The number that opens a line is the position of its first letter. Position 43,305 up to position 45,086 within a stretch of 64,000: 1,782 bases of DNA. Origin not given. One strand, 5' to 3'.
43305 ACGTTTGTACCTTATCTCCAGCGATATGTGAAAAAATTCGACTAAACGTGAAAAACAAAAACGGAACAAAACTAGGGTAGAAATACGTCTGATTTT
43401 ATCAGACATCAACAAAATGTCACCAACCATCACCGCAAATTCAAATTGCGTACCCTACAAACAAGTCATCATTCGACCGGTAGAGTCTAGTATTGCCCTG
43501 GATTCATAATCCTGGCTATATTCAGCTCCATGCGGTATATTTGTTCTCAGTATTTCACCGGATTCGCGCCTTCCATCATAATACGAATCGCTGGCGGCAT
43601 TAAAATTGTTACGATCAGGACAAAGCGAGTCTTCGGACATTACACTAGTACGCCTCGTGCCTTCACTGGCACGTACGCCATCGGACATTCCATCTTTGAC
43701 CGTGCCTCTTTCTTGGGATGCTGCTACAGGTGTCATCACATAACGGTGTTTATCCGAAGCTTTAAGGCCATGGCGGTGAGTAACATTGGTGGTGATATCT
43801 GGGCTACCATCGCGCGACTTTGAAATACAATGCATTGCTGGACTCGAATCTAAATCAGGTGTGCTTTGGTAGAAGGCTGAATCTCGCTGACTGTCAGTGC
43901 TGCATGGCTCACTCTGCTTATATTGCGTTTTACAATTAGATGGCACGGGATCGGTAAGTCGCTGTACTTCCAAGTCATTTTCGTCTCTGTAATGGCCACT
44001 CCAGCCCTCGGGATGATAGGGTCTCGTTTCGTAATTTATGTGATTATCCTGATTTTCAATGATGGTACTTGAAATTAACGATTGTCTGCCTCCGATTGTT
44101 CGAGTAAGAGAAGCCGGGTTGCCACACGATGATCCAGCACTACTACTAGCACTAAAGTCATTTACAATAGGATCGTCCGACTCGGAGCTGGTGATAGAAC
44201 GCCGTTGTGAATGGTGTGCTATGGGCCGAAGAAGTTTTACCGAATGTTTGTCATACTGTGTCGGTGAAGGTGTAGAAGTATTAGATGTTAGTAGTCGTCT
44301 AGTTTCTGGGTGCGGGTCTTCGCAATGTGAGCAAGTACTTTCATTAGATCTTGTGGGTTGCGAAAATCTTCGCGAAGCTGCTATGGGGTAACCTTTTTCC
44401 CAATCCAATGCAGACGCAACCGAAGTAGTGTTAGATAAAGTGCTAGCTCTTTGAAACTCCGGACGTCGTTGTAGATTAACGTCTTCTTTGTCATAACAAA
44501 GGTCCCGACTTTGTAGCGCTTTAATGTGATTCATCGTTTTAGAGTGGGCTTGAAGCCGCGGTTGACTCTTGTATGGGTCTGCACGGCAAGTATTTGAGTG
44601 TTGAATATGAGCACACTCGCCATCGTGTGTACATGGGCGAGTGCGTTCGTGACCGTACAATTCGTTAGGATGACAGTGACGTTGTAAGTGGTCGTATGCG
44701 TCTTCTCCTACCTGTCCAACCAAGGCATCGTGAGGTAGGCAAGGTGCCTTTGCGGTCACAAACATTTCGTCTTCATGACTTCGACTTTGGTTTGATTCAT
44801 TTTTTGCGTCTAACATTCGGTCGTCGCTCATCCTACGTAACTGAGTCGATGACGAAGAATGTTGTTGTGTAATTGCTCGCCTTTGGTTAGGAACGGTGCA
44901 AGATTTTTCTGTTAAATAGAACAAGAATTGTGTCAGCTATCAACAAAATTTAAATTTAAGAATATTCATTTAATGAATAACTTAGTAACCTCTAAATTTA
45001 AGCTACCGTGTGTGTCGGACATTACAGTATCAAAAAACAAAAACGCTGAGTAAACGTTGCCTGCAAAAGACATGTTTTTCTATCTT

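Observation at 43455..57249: Full vertebrate-type latrophilin architecture (lectin-olfactomedin-HRM-GAIN-7TM) in an apparently invertebrate, TE-rich genome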

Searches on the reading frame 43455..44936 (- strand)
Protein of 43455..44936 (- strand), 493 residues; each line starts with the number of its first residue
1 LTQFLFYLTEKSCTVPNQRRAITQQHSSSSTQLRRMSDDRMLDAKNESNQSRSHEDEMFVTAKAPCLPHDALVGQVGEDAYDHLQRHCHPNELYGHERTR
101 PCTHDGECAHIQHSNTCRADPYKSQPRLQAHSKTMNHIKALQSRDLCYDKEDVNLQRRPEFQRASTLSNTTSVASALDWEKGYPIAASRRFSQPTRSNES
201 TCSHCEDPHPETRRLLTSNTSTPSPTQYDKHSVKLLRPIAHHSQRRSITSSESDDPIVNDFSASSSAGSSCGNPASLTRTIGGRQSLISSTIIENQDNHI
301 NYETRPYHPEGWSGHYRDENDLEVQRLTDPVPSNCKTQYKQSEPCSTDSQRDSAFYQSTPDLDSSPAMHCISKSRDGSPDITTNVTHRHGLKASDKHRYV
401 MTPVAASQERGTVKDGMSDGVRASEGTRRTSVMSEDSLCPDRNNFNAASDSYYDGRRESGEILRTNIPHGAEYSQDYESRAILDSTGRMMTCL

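Call 4: search_protein_families(library=pfam, max_evalue=0.01, proteins=[window:43455-44936:-])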
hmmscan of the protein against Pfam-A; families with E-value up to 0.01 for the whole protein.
window:43455-44936:- (493 aa): 0 families
